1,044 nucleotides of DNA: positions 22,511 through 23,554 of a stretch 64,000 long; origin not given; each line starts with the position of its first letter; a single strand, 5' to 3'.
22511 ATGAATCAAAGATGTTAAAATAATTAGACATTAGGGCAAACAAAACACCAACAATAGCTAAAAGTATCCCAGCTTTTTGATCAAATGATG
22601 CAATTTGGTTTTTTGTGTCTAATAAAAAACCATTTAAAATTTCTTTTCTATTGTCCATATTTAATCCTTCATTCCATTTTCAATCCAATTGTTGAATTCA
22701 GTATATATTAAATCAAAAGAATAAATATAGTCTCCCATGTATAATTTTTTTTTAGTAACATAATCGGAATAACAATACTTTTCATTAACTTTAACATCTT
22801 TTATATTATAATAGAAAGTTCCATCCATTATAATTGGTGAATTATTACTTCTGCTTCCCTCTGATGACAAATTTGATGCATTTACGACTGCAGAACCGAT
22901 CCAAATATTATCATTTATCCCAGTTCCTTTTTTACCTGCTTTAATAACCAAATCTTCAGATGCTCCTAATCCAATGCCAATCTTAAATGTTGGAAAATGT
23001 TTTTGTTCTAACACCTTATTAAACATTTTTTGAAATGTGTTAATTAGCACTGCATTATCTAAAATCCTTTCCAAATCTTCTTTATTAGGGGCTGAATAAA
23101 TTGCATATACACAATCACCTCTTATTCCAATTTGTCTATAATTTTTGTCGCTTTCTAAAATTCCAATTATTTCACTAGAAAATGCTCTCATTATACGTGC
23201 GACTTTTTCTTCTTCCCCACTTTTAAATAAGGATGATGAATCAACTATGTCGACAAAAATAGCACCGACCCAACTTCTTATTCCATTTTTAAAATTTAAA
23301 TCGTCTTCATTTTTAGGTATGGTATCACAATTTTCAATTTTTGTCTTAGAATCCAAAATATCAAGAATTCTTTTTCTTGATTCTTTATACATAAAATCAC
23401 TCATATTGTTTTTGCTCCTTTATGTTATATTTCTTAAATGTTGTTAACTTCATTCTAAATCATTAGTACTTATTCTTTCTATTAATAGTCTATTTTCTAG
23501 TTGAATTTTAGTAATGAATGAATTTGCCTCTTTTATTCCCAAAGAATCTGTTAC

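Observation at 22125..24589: AbiH-like gene packed into one transcription unit with a Pycsar-type cyclase and TM effector (possible three-gene defence module)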

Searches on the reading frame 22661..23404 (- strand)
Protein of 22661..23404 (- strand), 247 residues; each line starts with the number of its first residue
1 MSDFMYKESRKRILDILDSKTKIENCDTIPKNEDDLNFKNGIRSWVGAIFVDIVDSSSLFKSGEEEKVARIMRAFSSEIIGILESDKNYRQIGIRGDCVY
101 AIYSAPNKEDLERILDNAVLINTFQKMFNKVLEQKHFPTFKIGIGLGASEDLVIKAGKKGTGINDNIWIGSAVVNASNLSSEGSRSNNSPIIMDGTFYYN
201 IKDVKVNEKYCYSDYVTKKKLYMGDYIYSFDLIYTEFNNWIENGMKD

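Call 3: search_protein_families(library=pfam, proteins=[window:22661-23404:-], max_evalue=0.1)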
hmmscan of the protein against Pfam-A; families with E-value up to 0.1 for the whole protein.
window:22661-23404:- (247 aa): 1 family
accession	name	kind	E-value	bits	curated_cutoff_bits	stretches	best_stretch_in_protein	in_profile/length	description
PF00211.25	Guanylate_cyc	-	0.0045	17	21.9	1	46-147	9-109/183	Adenylate and Guanylate cyclase catalytic domain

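Call 4: search_protein_families(library=padloc, proteins=[window:22661-23404:-], max_evalue=0.1)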
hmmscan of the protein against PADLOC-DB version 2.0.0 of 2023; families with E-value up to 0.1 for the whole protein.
window:22661-23404:- (247 aa): 10 families
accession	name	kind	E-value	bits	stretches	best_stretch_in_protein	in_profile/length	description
PDLC02368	PycC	-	9.9e-82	272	1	2-245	2-234/234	-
PDLC02369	PycC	-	4.1e-22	76.9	1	17-207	16-197/248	-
PDLC02367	PycC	-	7.8e-19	66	1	7-205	5-196/226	-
PDLC00763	PycC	-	9.5e-18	62.5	1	18-240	23-249/268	Pycsar cyclase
PDLC00766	PycC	-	2.8e-10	38.1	1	10-208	8-203/232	Pycsar cyclase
PDLC02366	PycC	-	9.1e-06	22.9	1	49-182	49-186/486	-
PDLC02370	PycC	-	7e-05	20.3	1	42-151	78-192/340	-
PDLC00767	PycC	-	0.00055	17.4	1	44-231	91-275/337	Pycsar cyclase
PDLC00765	PycC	-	0.00089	16.4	1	52-183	264-397/477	Pycsar cyclase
PDLC00762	PycC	-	0.012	12.5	1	49-181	51-190/508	Pycsar cyclase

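Call 8: find_homologous_proteins(query=window:22661-23404:-, max_evalue=0.00001)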
Query window:22661-23404:- (247 aa): 675 proteins with E <= 0.00001 among 953 candidates; the best 120 are listed.
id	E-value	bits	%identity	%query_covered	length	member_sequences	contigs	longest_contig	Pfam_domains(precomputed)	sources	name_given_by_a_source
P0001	1.0e-142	491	100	91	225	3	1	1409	-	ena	-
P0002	1.8e-95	337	62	100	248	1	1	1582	-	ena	-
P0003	3.5e-95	336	64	99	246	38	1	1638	PF00211.26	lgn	-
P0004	1.9e-91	323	61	100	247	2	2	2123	-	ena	-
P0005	1.2e-89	318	61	98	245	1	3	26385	PF00211.26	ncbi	-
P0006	4.8e-89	316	60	98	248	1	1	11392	-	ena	-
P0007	2.0e-88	314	59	100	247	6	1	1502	-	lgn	-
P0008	2.7e-88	313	59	98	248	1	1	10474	-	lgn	-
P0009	3.2e-88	313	58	98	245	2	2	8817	PF00211.26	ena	-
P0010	3.5e-88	313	59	100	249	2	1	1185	-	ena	-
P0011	4.2e-88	313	60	98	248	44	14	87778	-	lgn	-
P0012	7.5e-88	312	60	99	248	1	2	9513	-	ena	-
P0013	7.9e-88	312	59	98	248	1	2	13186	-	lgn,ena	-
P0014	8.7e-88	312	60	99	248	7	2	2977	PF00211.26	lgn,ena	-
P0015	9.7e-88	311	58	99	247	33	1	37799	-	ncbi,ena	-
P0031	2.8e-85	303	58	98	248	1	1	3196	PF00211.26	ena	-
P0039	3.2e-84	300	61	88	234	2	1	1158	PF00211.26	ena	-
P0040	4.5e-84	299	59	97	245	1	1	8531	PF00211.26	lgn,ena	-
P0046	6.3e-84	299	58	98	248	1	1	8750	PF00211.26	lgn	-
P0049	1.6e-83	298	54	100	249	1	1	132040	PF00211.26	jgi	-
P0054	3.7e-83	296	57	98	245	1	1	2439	PF00211.26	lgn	-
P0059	3.9e-82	293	59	98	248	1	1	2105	PF00211.26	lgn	-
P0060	4.9e-82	293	56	98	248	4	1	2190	PF00211.26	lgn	-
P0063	6.6e-82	292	55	99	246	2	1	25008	PF00211.26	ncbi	-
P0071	1.4e-81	291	56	98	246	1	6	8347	PF00211.26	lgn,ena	-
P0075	6.2e-81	289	57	98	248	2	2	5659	PF00211.26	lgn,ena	-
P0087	5.1e-80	286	56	100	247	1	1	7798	PF00211.26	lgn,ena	-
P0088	6.0e-80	286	54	100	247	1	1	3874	PF00211.26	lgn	-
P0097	4.3e-79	283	55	99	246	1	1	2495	PF00211.26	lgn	-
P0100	1.3e-78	281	56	97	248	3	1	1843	PF00211.26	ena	-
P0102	2.4e-78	281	55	97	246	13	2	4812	PF00211.26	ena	-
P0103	2.5e-78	281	56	98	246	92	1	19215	PF00211.26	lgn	-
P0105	3.1e-78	280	57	98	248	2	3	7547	PF00211.26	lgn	-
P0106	4.8e-78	280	52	100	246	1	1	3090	PF00211.26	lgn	-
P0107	9.0e-78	279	55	99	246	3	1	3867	PF00211.26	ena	-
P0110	1.1e-77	278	56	97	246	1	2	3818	PF00211.26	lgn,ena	-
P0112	2.1e-77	278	61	88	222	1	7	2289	PF00211.26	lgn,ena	-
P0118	8.3e-77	276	53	97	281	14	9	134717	PF00211.26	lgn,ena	-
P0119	8.9e-77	275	52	99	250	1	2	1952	PF00211.26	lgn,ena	-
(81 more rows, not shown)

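Call 10: find_related_loci(query=A1, collection=genome_contigs, flank=6000)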
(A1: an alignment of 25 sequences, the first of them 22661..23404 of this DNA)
Query A1 (247 aa) in genome_contigs; peptide patterns used: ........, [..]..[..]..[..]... (x = any residue, [..] = any of these).
127 stretches matched a pattern; 73 encode a relative of the query (tblastn E <= 1e-3); 73 distinct loci.
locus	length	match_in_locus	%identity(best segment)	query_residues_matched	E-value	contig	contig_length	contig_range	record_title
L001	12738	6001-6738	58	1-245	4e-93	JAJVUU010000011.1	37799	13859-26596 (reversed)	MAG: Bacillales bacterium isolate A33_maxbin.003.fa NODE_52_length_37799_cov_10.563003, whole genome shotgun sequence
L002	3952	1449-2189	58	1-246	4e-93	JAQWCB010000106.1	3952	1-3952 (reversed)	MAG: Bacilli bacterium isolate STF2_233 NODE_91767_length_3952_cov_9.592941_Sandtown_F2, whole genome shotgun sequence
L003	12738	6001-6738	56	1-245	4e-92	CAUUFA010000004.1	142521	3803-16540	MAG TPA_asm: uncultured Bacilli bacterium isolate ERR10228873_bin.8_MetaWRAP_v1.3_MAG genome assembly, contig: ERZ216596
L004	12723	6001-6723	59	6-245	2e-91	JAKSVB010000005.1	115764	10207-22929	MAG: Bacilli bacterium isolate Horse_feces348 MAG348_5, whole genome shotgun sequence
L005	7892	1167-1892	59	6-246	2e-91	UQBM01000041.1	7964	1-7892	uncultured Mollicutes bacterium isolate UMGS116 genome assembly, contig: NODE_4222_length_7964_cov_42.121634, whole geno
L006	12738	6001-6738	56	1-245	8e-90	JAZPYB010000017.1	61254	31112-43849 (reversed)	MAG: Eubacteriales bacterium isolate T1900044649_TS20190115.MAGScoT_cleanbin_000008 SGB_1398_k141_532040, whole genome s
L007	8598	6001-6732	57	1-243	2e-88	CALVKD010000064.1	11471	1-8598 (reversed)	MAG: uncultured Bacilli bacterium isolate E04__bin42 genome assembly, contig: E04__k127_9104984, whole genome shotgun se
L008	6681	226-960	55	3-246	6e-88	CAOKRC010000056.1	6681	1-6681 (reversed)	MAG TPA_asm: uncultured Clostridium sp. isolate SRR15604616_bin.61_metawrap_v1.3_MAG genome assembly, contig: NODE.6663_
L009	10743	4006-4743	55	1-245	2e-87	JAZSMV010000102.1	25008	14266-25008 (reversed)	MAG: Eubacteriales bacterium isolate T1900044552_TS20190018.MAGScoT_cleanbin_000068 SGB_257_k141_125530, whole genome sh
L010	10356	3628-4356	54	1-242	6e-87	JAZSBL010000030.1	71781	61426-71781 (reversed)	MAG: Eubacteriales bacterium isolate T1900044928_TS20190394.MAGScoT_cleanbin_000010 SGB_3396_k141_2349307, whole genome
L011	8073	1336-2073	54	1-245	6e-86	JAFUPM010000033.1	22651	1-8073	MAG: Clostridia bacterium isolate RGIG4707 Roe_deer_Rectum.Co__c948723, whole genome shotgun sequence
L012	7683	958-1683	56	6-246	9e-86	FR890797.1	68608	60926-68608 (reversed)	Staphylococcus sp. CAG:324 genomic scaffold, scf6, whole genome shotgun sequence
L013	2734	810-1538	52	1-242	8e-86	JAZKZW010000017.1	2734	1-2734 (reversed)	MAG: Eubacteriales bacterium isolate T1900045083_TC20190077.MAGScoT_cleanbin_000029 SGB_4673_k141_1101786, whole genome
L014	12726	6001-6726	53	6-245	5e-78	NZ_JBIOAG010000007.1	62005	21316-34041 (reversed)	Liberiplasma polymorphum strain C05PYG 7, whole genome shotgun sequence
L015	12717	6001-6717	52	4-247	2e-73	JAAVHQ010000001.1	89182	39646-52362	MAG: Clostridiales bacterium isolate Mgla_MAG_0-bin_8 c_000000019099, whole genome shotgun sequence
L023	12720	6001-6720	48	4-247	3e-68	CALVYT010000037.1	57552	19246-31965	MAG: uncultured Clostridia bacterium isolate E03__bin49 genome assembly, contig: E03__k127_6118173, whole genome shotgun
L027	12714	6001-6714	50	6-242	6e-68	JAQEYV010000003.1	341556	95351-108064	Clostridiaceae bacterium OF42-15pH9A OF42-15pH9A.Scaf3, whole genome shotgun sequence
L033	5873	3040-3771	47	6-245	8e-67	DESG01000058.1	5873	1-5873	MAG TPA_asm: Lachnoclostridium sp. UBA3320 UBA3320_contig_17640, whole genome shotgun sequence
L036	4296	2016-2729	49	6-242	4e-66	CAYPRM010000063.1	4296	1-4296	MAG TPA_asm: uncultured Lachnospiraceae bacterium isolate SRP350583_co2_422 genome assembly, contig: NODE_30745_length_4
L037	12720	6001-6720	48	4-242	4e-66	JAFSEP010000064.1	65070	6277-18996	MAG: Clostridia bacterium isolate RGIG3072 Goat_Rectum-5__c637032, whole genome shotgun sequence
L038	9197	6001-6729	49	3-242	1e-65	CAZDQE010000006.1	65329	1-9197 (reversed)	MAG TPA_asm: uncultured Eubacteriales bacterium isolate SRP315200_co1_962 genome assembly, contig: NODE_325_length_65329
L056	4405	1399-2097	43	6-241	2e-56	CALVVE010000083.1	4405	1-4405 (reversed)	MAG: uncultured Bacilli bacterium isolate BRZ_AK__bin93 genome assembly, contig: BRZ_AK__NODE_28159_length_4405_cov_3.99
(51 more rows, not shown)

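Call 26: find_encoding_contigs(protein=P0005, flank=5000, max_places=3)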
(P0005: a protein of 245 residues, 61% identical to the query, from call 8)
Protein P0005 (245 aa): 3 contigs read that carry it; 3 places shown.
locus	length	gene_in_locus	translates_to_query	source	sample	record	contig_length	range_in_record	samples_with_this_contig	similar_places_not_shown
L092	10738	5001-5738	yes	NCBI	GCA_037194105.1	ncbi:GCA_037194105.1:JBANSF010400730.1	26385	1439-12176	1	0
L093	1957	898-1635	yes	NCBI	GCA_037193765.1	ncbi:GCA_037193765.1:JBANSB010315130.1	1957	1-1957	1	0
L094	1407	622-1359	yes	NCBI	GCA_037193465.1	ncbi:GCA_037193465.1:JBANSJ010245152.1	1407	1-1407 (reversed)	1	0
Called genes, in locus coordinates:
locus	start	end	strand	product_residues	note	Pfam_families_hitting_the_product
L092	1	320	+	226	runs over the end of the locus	PF08378:NERD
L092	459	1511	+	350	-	PF12844:HTH_19 (weak), PF01381:HTH_3, PF02086:MethyltransfD12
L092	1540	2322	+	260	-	PF01555:N6_N4_Mtase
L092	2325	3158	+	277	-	PF04471:Mrr_cat, PF22722:NA-iREase1 (weak), PF13156:Mrr_cat_2 (faint)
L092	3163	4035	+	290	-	PF04556:DpnII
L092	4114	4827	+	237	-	PF01555:N6_N4_Mtase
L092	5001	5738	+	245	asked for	PF00211:Guanylate_cyc (faint)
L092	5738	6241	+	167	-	PF18967:PycTM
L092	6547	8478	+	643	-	-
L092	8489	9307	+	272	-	PF02086:MethyltransfD12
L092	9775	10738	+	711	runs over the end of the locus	PF09848:SLFN-g3_helicase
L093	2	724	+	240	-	?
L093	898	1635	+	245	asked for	PF00211:Guanylate_cyc (faint)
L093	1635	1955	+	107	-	?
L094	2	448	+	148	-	?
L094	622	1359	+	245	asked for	PF00211:Guanylate_cyc (faint)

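Call 27: find_encoding_contigs(protein=P0006, flank=5000, max_places=3)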
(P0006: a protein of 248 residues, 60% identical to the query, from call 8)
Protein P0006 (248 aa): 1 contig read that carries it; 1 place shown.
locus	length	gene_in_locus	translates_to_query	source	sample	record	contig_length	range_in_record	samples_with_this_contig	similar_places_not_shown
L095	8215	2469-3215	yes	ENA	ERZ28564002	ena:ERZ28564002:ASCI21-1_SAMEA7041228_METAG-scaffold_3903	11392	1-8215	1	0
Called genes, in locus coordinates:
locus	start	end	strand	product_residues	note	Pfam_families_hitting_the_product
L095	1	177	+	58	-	?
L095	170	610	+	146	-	PF20288:MC2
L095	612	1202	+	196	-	-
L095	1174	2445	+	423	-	PF24922:ACBP4_C (faint)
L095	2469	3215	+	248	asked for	-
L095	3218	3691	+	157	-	PF18967:PycTM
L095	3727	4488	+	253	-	PF14022:DUF4238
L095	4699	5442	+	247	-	PF07510:GmrSD_C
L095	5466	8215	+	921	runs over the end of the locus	-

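Call 40: search_solved_structures(query=A1, max_evalue=0.01, show_alignments=3)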
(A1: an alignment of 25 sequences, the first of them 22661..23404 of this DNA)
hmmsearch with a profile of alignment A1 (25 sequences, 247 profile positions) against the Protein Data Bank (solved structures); distinct sequences matched with E-value up to 0.01: 4.
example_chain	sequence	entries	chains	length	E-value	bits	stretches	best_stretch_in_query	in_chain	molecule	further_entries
8jsz_A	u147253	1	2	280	3.7e-06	29.6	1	48-203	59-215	uridylate cyclase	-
7r65_A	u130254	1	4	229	2.5e-05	26.9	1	9-186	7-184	Adenylate/guanylate cyclase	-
8jsf_A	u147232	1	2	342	3.8e-05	26.3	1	45-151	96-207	cytidylate cyclase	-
6yii_A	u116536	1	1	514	0.00066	22.2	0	39-178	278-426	Transcriptional regulator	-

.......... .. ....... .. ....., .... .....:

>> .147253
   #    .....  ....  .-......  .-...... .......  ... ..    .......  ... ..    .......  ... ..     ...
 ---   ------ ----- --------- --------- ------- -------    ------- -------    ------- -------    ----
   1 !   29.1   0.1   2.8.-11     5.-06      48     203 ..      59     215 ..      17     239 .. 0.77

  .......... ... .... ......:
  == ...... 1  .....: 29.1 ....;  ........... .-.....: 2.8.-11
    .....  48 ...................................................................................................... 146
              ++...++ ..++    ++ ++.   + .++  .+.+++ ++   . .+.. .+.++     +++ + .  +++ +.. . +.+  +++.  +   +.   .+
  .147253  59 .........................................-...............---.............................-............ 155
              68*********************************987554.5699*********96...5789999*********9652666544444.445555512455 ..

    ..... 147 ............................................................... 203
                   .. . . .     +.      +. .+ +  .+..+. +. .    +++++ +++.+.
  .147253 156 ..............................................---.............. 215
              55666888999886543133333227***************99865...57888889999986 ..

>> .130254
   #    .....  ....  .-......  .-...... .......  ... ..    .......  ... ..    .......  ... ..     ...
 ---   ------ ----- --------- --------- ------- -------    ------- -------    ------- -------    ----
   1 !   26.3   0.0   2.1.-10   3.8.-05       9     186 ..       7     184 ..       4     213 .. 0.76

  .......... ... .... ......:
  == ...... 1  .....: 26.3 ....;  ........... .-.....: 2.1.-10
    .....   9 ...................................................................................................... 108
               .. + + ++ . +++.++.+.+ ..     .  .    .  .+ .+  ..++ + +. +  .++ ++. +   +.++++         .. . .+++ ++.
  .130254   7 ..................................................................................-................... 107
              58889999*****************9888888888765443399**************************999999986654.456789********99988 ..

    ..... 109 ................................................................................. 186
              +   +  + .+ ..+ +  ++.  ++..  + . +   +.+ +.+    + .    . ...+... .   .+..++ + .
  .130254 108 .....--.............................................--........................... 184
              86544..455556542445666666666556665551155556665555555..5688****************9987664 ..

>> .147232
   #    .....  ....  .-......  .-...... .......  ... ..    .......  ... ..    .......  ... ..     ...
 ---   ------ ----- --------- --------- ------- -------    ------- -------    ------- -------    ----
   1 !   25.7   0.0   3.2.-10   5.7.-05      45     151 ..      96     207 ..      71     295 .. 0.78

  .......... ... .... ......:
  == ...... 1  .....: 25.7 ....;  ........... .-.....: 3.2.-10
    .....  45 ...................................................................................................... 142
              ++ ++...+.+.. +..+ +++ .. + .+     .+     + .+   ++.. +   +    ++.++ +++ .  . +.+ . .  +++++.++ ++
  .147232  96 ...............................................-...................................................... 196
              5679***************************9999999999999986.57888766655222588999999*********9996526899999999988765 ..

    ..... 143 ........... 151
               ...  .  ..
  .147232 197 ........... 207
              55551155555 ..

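Call 43: find_related_loci(query=A1, collection=viral_contigs, flank=4000)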
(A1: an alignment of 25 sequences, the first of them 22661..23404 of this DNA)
Query A1 (247 aa) in viral_contigs; peptide patterns used: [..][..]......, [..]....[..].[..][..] (x = any residue, [..] = any of these).
56 stretches matched a pattern, but none encodes a relative of the query by tblastn (E <= 1e-3).

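Call 51: find_encoding_contigs(protein=P0003, flank=3000, max_places=4)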
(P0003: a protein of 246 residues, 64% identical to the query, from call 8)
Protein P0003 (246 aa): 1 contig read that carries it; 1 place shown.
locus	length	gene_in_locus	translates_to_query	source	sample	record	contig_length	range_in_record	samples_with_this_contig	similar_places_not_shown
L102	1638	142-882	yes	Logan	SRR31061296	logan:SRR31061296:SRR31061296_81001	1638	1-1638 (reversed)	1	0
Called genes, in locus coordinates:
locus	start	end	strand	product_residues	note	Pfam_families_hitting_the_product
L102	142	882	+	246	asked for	PF00211:Guanylate_cyc (weak)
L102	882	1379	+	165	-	PF18967:PycTM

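Call 52: find_encoding_contigs(protein=P0004, flank=3000, max_places=4)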
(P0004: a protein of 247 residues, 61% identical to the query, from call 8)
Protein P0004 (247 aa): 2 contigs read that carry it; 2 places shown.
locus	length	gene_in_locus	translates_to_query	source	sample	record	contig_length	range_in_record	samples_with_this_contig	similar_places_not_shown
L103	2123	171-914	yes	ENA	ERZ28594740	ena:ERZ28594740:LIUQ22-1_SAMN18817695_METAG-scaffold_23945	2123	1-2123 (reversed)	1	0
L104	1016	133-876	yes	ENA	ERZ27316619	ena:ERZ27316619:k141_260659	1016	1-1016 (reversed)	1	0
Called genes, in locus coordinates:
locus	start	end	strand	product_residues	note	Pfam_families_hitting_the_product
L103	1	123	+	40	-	?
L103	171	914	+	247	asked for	-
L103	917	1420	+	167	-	PF18967:PycTM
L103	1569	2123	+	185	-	?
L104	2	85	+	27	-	?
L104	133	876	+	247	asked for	-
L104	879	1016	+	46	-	?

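Call 55: find_encoding_contigs(protein=P0010, flank=3000, max_places=4)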
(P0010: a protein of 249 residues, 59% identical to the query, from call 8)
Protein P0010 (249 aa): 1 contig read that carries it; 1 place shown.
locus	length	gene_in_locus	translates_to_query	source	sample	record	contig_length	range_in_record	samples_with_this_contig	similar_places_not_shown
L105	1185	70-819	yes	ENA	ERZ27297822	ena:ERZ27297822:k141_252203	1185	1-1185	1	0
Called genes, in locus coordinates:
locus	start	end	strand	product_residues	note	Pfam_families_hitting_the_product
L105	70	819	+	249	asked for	-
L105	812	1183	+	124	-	?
